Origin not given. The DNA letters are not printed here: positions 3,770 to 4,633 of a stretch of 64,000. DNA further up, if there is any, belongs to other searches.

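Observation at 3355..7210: Five-gene envelope operon with Ton/Tol-like architecture but no recognisable Ton/Tol periplasmic domains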

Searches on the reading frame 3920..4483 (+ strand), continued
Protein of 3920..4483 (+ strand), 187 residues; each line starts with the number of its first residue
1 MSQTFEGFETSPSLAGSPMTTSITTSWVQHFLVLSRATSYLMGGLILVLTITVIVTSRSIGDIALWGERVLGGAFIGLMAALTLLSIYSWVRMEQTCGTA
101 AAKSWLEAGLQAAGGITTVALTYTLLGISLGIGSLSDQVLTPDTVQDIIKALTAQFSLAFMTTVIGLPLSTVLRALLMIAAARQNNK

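Call 61: search_protein_families(library=pfam, proteins=[L030:702-1148:+, L030:1148-1864:+, L030:1744-3381:+, L030:3381-3905:+, L030:3905-4978:+, L030:5058-5633:+, L030:5621-6559:+, L054:10092-11747:+, L013:2915-4906:+], max_evalue=0.01)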
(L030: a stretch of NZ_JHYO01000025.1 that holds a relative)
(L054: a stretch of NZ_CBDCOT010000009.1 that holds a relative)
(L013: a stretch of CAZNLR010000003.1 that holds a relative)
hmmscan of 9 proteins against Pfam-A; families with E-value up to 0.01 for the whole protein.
L030:702-1148:+ (149 aa): 0 families

L030:1148-1864:+ (239 aa): 1 family
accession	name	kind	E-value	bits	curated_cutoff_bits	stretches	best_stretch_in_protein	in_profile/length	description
PF01464.25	SLT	-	3.2e-24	85.2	21.3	1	36-134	4-105/117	Transglycosylase SLT domain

L030:1744-3381:+ (546 aa): 0 families

L030:3381-3905:+ (175 aa): 0 families

L030:3905-4978:+ (358 aa): 1 family
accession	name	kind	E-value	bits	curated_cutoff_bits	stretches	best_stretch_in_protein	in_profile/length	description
PF14326.11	DUF4384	-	8.1e-13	48.7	27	1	256-333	4-79/81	Domain of unknown function (DUF4384)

L030:5058-5633:+ (192 aa): 0 families

L030:5621-6559:+ (313 aa): 0 families

L054:10092-11747:+ (552 aa): 1 family
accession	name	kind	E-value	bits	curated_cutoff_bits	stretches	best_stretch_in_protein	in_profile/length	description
PF14326.11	DUF4384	-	6.2e-05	23.4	27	1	417-479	1-63/81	Domain of unknown function (DUF4384)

L013:2915-4906:+ (664 aa): 2 families
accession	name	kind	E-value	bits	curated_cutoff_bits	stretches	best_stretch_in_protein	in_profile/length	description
PF00691.25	OmpA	-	1.7e-24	86.5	27.2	1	556-654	1-98/98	OmpA family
PF14326.11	DUF4384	-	5.7e-12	46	27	1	381-464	1-79/81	Domain of unknown function (DUF4384)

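Call 74: search_protein_families(library=pfam, alignment_id=A6, max_evalue=1)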
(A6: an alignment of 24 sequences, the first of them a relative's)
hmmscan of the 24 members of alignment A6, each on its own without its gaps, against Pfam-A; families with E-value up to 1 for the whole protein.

A. member 1, L030:702-1148:+ (149 aa): 0 families

B. families by the number of members that match (of 24 scanned): 7 families
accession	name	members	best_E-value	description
PF01380.27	SIS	1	0.022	SIS domain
PF12704.14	MacB_PCD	1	0.022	MacB-like periplasmic core domain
PF22223.1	ATR1_N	1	0.037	ATR1 N-terminal domain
PF05690.20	ThiG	1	0.065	Thiazole biosynthesis protein ThiG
PF18087.6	RuBisCo_chap_C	1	0.11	Rubisco Assembly chaperone C-terminal domain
PF17068.10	RRG8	1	0.11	Required for respiratory growth protein 8 mitochondrial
PF08621.15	RPAP1_N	1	0.14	RPAP1-like, N-terminal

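Call 75: search_solved_structures(query=A6, max_evalue=10, show_alignments=2)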
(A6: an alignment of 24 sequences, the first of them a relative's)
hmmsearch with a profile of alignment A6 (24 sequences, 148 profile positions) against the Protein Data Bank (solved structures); distinct sequences matched with E-value up to 10: 2.
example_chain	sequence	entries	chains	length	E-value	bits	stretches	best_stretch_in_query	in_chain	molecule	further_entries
3ewm_A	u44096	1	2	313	1.4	12.1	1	70-131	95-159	Uncharacterized sugar kinase PH1459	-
3gbu_A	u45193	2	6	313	1.4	12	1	70-131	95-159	Uncharacterized sugar kinase PH1459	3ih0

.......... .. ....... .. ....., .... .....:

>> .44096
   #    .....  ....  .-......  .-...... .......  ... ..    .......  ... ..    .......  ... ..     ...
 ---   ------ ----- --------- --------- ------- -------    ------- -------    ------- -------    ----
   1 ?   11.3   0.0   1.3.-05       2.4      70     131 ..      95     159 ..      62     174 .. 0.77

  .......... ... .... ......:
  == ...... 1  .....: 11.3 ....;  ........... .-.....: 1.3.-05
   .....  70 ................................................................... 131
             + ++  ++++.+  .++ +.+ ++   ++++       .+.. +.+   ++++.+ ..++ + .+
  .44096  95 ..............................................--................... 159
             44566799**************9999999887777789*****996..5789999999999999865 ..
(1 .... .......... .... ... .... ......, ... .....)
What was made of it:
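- U6 has no ExbD or other Pfam or PDB hit (calls 74, 75).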

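Call 80: find_encoding_contigs(protein=P0069, flank=10000, max_places=1)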
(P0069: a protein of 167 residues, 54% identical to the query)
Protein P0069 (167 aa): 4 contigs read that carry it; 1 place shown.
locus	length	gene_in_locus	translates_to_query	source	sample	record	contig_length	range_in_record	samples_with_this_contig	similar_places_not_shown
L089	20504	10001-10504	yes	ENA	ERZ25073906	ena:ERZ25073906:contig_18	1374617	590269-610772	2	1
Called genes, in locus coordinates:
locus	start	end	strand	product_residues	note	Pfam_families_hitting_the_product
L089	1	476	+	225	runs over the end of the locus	PF05433:Rick_17kDa_Anti (weak), PF13488:Gly-zipper_Omp (weak), PF16998:17kDa_Anti_2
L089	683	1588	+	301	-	-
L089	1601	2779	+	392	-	PF01471:PG_binding_1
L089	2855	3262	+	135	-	-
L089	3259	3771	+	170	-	-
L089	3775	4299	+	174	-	PF01464:SLT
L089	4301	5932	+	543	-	-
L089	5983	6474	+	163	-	-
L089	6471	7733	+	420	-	-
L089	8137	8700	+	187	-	-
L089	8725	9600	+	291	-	-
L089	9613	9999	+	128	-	-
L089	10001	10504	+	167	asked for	-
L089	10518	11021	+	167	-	-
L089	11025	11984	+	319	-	-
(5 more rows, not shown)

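Call 81: find_encoding_contigs(protein=P0007, flank=10000, max_places=1)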
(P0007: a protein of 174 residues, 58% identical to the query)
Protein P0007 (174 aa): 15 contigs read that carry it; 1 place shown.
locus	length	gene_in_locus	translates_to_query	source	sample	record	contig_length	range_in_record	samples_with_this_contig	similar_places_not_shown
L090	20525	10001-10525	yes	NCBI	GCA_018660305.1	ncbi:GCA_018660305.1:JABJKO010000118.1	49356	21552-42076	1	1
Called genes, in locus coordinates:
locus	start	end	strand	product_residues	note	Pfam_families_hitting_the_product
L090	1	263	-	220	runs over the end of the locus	PF00072:Response_reg, PF00486:Trans_reg_C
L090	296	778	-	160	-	-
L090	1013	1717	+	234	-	PF13441:Gly-zipper_YMGG (weak), PF05433:Rick_17kDa_Anti (weak), PF13488:Gly-zipper_Omp (weak), PF16998:17kDa_Anti_2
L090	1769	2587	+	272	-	-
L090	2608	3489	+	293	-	PF01471:PG_binding_1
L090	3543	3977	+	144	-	-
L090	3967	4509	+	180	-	PF01464:SLT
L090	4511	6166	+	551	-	-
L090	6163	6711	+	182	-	-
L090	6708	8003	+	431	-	-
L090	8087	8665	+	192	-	-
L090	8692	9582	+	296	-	-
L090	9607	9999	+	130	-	-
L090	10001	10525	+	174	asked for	-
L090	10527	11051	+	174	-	-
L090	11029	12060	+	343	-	-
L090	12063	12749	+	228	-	-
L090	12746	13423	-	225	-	PF02308:MgtC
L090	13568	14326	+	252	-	PF03009:GDPD, PF13653:GDPD_2 (weak)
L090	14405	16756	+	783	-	PF01315:Ald_Xan_dh_C, PF02738:MoCoBD_1, PF20256:MoCoBD_2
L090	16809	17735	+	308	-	PF13379:NMT1_2, PF09084:NMT1, PF12974:Phosphonate-bd, PF16868:NMT1_3 (weak)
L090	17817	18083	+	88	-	PF27535:RelB3_C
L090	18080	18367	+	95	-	PF05016:ParE_toxin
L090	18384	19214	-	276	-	PF01261:AP_endonuc_2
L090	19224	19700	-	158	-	PF00903:Glyoxalase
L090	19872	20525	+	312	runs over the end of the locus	-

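Call 100: search_protein_families(library=pfam, proteins=[P0157, P0168, P0178, P0189, P0194, P0196, P0242, P0260, P0280, P0282], max_evalue=1)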
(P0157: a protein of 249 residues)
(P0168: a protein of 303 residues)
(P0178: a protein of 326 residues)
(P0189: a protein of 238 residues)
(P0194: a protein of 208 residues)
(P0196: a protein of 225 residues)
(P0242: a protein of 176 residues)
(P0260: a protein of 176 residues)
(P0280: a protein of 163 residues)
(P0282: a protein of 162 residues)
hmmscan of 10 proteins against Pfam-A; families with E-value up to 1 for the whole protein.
P0157 (249 aa): 3 families
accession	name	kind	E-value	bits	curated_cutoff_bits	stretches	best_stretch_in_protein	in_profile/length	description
PF01490.24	Aa_trans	-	0.038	13.1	25.6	1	42-152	27-141/410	Transmembrane amino acid transporter protein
PF05512.16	AWPM-19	-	0.11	13.1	27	1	48-111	43-104/142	AWPM-19-like family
PF12725.13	DUF3810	-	0.11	12.3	28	1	44-106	15-78/311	Protein of unknown function (DUF3810)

P0168 (303 aa): 0 families

P0178 (326 aa): 1 family
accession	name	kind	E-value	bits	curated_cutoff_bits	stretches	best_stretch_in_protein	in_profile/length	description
PF11376.13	DUF3179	-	0.56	10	27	1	140-226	182-264/292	Protein of unknown function (DUF3179)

P0189 (238 aa): 0 families

P0194 (208 aa): 1 family
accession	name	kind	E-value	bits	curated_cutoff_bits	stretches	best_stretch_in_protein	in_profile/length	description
PF19230.4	DUF5883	-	0.12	12.9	25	1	31-82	57-108/120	Family of unknown function (DUF5883)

P0196 (225 aa): 1 family
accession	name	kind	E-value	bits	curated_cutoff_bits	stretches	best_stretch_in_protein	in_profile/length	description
PF01618.21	MotA_ExbB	-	0.13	12.5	22.9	1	118-211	22-112/127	MotA/TolQ/ExbB proton channel family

P0242 (176 aa): 0 families

P0260 (176 aa): 2 families
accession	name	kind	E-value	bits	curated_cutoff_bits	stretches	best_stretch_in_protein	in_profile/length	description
PF04531.18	Phage_holin_1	-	0.32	12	22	0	4-60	6-57/82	Bacteriophage holin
PF03188.21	Cytochrom_B561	-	0.54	11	23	1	8-76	36-103/137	Eukaryotic cytochrome b561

P0280 (163 aa): 1 family
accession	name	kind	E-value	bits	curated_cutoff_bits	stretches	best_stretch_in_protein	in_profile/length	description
PF12725.13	DUF3810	-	0.2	11.4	28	1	46-105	19-81/311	Protein of unknown function (DUF3810)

P0282 (162 aa): 2 families
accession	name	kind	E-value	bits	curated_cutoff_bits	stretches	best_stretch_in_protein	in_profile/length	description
PF18920.5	DUF5671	-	0.023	15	28.4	1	90-154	7-69/132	Domain of unknown function (DUF5671)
PF15156.11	CLN6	-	0.055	13.3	27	1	49-88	201-240/280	Ceroid-lipofuscinosis neuronal protein 6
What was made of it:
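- On MotA/ExbB/TolQ/ZorA channel (A) subunits: One divergent representative hits at E = 0.13 across profile positions 22-112 (call 100).
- Tried and rejected: Scanning ten divergent representatives for a 'bridging' PF01618 hit found none (call 100).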

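Call 108: search_solved_structures(query=A7, max_evalue=1)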
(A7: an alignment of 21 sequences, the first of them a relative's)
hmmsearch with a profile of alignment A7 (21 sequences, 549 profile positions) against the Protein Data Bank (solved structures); distinct sequences matched with E-value up to 1: 0.

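Call 109: search_solved_structures(query=A8, max_evalue=1)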
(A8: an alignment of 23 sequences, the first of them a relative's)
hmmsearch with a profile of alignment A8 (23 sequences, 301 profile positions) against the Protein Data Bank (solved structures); distinct sequences matched with E-value up to 1: 1.
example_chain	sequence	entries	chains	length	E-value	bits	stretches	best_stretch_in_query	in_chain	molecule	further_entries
6njp_G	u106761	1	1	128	0.34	13.4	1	91-183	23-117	EscO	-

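Call 110: search_protein_families(library=ncbifam, proteins=[L090:1013-1714:+, L090:1769-2584:+, L090:2608-3486:+, L090:3543-3974:+, L090:3967-4506:+, L090:4511-6163:+, L090:6163-6708:+, L090:6708-8000:+, L090:8087-8662:+, L090:8692-9579:+], max_evalue=0.01)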
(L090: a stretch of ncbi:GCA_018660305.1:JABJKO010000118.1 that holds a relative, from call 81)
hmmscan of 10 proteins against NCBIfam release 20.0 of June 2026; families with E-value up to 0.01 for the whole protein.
L090:1013-1714:+ (234 aa): 5 families
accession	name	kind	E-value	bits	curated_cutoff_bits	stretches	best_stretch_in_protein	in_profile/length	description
NF008437.0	PRK11280.1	equivalog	1.7e-09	37.8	99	1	60-163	56-125/179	hypothetical protein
NF053611.1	YiaD_Gzip_OmpA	equivalog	4.4e-09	36.4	175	1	106-165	23-82/206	YiaD family glycine zipper/OmpA-like lipoprotein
NF041250.1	VI_TagQ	equivalog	4.4e-05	22.9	300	1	108-197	61-151/301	type VI secretion system-associated lipoprotein TagQ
NF007804.1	PRK10510.1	equivalog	0.0013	18.2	307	1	105-158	36-85/219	OmpA family lipoprotein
NF006948.0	PRK09430.1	equivalog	0.0036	16.9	162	1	125-174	3-52/267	co-chaperone DjlA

L090:1769-2584:+ (272 aa): 0 families

L090:2608-3486:+ (293 aa): 2 families
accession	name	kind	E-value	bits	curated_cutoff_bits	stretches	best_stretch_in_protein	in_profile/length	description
TIGR03979.1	His_Ser_Rich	equivalog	5.7e-09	36.2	121.65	1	195-280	100-188/190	His-Xaa-Ser repeat protein HxsA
NF052377.1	lmo1851_S41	exception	0.00027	19.8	725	1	225-283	392-450/468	lmo1851 family serine protease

L090:3543-3974:+ (144 aa): 0 families

L090:3967-4506:+ (180 aa): 6 families
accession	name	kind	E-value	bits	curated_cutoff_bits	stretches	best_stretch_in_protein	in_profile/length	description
NF047373.1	BB0259_flg_lyt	exception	2.3e-17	63.1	234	1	49-143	550-647/705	flagellar assembly lytic transglycosylase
NF008631.0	PRK11619.1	equivalog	4.4e-14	51.8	536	1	54-143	486-582/644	murein transglycosylase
NF008050.0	PRK10783.1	equivalog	7.7e-09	34.4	508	1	51-143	108-202/457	murein transglycosylase D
NF008670.0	PRK11671.1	equivalog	1.3e-08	34.5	375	1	49-133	194-286/359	membrane-bound lytic murein transglycosylase MltC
NF008112.0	PRK10859.1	equivalog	2.2e-08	33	354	1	64-144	305-388/483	membrane-bound lytic murein transglycosylase MltF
NF052397.1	AggPromo_Cterm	subfamily_domain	0.0074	16.7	40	0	67-101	7-42/80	aggregation-promoting factor C-terminal-like domain-containing protein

L090:4511-6163:+ (551 aa): 0 families

L090:6163-6708:+ (182 aa): 0 families

L090:6708-8000:+ (431 aa): 0 families

L090:8087-8662:+ (192 aa): 0 families

L090:8692-9579:+ (296 aa): 0 families
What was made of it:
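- The wider cluster holds SLT, PG_binding_1, OmpA and glycine-zipper lipoproteins (calls 61, 80, 81, 110).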
